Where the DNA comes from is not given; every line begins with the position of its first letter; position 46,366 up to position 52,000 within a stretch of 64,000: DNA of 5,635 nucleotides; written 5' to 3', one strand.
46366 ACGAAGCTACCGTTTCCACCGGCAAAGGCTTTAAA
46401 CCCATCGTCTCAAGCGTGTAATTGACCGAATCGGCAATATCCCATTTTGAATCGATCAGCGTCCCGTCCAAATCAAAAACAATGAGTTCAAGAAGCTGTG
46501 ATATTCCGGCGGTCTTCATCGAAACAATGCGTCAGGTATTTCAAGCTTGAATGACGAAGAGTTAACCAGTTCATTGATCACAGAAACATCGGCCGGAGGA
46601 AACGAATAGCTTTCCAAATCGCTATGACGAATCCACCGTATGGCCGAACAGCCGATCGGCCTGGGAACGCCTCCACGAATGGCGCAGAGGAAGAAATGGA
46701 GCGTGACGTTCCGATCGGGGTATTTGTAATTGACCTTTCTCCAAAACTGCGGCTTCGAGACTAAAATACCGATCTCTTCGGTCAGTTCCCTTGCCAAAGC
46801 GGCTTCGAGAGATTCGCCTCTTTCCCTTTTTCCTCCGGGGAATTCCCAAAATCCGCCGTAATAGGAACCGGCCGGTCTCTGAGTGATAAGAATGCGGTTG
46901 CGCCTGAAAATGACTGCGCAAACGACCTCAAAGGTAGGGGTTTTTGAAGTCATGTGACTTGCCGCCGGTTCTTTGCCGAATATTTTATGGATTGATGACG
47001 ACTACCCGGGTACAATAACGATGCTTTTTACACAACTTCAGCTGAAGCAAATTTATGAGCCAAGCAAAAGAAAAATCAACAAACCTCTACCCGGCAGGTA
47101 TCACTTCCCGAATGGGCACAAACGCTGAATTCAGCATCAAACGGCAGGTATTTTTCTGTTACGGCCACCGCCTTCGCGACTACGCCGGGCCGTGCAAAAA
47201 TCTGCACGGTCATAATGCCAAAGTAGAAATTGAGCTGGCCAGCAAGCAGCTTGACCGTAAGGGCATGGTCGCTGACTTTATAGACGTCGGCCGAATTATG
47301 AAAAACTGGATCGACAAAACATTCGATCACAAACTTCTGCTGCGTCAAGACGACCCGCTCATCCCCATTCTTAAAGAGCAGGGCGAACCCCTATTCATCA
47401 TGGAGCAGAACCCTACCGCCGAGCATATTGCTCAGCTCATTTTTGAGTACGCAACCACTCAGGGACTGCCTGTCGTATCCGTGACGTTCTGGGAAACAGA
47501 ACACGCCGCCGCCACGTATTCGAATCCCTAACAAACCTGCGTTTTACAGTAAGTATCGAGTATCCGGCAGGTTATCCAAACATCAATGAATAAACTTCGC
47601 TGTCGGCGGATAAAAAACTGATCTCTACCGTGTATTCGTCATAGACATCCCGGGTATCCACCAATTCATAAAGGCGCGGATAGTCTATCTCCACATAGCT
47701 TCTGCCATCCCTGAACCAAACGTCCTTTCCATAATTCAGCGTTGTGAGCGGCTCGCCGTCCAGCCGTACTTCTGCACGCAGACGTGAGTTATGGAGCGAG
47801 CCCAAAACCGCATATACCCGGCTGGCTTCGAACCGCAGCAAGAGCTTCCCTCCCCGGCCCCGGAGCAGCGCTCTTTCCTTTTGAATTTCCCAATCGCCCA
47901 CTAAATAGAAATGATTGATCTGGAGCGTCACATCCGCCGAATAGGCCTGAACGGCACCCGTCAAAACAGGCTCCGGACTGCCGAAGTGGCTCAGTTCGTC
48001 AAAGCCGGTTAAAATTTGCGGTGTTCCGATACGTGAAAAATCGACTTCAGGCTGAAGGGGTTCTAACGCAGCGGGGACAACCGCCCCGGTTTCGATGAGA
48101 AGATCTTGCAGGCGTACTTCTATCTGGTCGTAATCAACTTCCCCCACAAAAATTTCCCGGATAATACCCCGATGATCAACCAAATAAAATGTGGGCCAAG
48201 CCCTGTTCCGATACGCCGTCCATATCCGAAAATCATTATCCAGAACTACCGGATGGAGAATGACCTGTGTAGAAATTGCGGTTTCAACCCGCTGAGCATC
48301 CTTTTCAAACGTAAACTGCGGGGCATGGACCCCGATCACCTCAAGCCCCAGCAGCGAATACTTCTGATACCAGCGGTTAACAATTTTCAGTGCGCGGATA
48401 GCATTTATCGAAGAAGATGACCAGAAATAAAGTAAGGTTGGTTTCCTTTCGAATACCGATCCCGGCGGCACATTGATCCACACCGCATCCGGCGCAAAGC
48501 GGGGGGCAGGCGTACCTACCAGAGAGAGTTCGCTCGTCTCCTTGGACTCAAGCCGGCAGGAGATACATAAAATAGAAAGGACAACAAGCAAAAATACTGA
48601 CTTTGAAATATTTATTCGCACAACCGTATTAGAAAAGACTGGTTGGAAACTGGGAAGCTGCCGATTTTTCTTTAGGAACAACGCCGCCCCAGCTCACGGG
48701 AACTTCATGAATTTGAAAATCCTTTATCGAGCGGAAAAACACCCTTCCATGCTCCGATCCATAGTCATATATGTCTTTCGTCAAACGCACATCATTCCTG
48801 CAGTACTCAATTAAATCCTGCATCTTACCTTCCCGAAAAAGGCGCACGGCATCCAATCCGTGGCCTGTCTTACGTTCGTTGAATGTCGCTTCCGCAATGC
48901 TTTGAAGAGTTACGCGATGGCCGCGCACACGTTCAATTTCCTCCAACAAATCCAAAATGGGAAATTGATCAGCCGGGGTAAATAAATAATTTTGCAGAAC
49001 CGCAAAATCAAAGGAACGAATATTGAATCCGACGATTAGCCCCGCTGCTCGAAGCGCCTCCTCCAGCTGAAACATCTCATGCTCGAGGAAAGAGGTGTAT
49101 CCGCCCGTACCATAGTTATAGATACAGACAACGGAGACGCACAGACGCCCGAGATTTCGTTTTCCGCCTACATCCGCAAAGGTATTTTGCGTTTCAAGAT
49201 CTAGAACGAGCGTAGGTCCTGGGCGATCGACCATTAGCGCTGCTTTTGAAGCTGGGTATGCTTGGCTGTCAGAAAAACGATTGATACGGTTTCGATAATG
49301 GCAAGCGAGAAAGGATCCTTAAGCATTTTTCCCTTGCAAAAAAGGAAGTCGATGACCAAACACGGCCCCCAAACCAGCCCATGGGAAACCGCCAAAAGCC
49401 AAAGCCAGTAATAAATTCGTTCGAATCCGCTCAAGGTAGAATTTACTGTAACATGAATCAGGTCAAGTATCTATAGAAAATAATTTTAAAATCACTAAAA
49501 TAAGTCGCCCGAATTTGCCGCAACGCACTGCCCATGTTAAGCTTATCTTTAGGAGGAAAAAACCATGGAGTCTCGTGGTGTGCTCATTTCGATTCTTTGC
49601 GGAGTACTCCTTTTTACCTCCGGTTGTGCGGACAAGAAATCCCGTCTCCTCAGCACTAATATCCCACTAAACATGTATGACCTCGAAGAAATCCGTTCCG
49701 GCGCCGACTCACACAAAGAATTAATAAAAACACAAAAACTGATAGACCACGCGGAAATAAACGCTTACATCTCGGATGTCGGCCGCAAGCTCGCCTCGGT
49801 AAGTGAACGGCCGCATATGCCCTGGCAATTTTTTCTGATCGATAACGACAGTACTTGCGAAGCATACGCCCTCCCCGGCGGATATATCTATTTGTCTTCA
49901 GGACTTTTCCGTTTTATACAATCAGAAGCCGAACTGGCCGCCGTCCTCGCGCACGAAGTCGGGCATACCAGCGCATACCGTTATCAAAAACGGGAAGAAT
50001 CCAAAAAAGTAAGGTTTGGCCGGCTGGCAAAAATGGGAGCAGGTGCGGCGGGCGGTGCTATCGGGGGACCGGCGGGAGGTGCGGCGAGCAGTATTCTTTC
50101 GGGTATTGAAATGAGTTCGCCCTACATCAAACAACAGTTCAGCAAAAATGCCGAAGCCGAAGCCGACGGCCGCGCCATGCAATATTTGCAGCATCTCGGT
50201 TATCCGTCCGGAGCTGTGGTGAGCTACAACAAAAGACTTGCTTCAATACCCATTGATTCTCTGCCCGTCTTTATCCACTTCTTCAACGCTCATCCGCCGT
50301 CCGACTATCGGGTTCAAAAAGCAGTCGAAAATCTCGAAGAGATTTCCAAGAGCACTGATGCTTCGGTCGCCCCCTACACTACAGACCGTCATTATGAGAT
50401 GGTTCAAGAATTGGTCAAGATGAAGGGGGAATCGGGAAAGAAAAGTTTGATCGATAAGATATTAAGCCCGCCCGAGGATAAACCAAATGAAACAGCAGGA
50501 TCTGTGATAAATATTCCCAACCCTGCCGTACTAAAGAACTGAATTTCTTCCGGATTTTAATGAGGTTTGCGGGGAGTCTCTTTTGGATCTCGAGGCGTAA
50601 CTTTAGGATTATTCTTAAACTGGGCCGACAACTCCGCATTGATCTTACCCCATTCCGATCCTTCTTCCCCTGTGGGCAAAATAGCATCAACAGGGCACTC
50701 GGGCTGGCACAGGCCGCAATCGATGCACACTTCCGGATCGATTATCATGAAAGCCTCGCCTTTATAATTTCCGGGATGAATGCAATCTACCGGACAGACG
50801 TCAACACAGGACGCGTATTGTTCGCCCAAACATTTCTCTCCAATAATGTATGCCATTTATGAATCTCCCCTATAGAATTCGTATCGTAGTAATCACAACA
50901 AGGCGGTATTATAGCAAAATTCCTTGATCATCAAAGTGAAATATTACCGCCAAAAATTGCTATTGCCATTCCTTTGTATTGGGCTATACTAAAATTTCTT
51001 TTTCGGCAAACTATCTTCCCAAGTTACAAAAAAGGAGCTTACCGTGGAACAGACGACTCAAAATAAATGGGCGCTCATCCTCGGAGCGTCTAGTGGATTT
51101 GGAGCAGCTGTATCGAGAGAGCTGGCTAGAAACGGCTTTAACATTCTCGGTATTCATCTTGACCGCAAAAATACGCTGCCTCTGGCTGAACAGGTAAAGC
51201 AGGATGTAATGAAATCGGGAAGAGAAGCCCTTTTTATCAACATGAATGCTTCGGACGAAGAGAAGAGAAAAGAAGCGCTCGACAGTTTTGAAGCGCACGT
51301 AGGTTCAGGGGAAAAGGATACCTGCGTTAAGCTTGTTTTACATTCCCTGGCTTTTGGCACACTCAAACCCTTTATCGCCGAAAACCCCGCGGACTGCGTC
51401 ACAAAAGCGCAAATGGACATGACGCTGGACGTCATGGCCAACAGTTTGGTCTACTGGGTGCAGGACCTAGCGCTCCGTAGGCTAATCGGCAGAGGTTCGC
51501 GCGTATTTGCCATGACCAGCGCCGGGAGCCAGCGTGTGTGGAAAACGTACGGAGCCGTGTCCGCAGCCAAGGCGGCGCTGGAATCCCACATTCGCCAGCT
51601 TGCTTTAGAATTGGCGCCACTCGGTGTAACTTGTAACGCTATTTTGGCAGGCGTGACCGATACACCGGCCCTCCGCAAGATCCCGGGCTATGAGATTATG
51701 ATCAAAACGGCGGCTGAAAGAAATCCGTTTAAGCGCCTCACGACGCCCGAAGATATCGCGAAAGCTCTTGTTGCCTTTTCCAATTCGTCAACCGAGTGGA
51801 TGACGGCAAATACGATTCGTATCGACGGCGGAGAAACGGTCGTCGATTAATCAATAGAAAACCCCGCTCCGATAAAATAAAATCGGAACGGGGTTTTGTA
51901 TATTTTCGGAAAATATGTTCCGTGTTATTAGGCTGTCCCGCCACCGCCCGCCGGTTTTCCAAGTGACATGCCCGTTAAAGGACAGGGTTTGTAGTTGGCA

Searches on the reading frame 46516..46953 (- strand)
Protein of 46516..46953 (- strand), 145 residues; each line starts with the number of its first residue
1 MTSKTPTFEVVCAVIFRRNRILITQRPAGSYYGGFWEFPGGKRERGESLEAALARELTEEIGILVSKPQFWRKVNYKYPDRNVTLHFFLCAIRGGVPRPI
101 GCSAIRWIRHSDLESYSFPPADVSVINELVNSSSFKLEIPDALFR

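Call 52: search_protein_families(library=pfam, proteins=[window:46516-46953:-], max_evalue=0.00001)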
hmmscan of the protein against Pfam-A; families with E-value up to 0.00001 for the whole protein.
window:46516-46953:- (145 aa): 2 families
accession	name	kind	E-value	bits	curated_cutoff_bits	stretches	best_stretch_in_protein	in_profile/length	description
PF14815.12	NUDIX_4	-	1.8e-22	79.7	35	1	12-127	2-112/113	NUDIX domain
PF00293.34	NUDIX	-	3e-18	66.6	21.1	1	10-122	5-127/134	NUDIX domain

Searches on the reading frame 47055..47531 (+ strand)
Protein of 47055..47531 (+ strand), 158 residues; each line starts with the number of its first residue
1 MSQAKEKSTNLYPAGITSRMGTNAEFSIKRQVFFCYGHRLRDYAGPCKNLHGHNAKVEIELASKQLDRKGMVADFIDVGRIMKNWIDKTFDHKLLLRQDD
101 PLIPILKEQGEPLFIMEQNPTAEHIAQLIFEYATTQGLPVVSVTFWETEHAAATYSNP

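Call 52: search_protein_families(library=pfam, proteins=[window:47055-47531:+], max_evalue=0.00001)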
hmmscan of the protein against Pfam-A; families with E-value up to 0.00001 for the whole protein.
window:47055-47531:+ (158 aa): 1 family
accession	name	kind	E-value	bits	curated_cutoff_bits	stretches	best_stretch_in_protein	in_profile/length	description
PF01242.24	PTPS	-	1.3e-30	106.3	22.4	1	28-156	2-119/121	6-pyruvoyl tetrahydropterin synthase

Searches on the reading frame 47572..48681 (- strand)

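Call 52: search_protein_families(library=pfam, proteins=[window:47572-48681:-], max_evalue=0.00001)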
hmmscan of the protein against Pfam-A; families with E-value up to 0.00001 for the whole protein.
window:47572-48681:- (369 aa): 3 families
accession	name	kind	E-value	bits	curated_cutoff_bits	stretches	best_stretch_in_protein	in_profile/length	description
PF17991.7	Thioredoxin_10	-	4e-23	83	27.1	1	223-369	4-142/142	Thioredoxin like C-terminal domain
PF00578.27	AhpC-TSA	-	1.7e-06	28.4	26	1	56-176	2-123/124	AhpC/TSA family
PF13905.12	Thioredoxin_8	-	8e-06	26.5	27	0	80-173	2-93/94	Thioredoxin-like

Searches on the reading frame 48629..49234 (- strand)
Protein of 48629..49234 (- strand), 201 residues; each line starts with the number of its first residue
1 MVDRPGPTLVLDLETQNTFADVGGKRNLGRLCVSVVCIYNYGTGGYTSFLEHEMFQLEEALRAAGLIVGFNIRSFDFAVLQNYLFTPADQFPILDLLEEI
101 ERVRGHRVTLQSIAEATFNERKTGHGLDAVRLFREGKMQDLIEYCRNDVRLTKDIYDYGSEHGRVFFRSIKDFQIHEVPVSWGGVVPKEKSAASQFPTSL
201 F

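Call 52: search_protein_families(library=pfam, proteins=[window:48629-49234:-], max_evalue=0.00001)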
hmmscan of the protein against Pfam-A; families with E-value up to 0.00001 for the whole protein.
window:48629-49234:- (201 aa): 1 family
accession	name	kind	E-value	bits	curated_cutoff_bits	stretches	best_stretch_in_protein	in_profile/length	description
PF13482.12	RNase_H_2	-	2.2e-09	37.9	22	1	55-158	46-163/165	RNase_H superfamily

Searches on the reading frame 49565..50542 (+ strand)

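Call 52: search_protein_families(library=pfam, proteins=[window:49565-50542:+], max_evalue=0.00001)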
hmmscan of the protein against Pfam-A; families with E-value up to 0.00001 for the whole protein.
window:49565-50542:+ (325 aa): 1 family
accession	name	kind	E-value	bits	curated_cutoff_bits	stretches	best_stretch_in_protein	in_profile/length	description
PF01435.24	Peptidase_M48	-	2.6e-24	86.5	20.3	1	66-254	4-183/186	Peptidase family M48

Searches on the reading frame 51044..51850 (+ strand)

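Call 53: search_protein_families(library=pfam, proteins=[window:51044-51850:+], max_evalue=0.00001)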
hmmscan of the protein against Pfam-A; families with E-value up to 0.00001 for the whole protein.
window:51044-51850:+ (268 aa): 2 families
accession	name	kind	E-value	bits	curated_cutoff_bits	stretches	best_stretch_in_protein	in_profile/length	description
PF13561.12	adh_short_C2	-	2.3e-40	139.1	27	1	14-263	1-234/236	Enoyl-(Acyl carrier protein) reductase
PF00106.31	adh_short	-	7e-22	78.3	26.6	1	8-212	1-189/195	short chain dehydrogenase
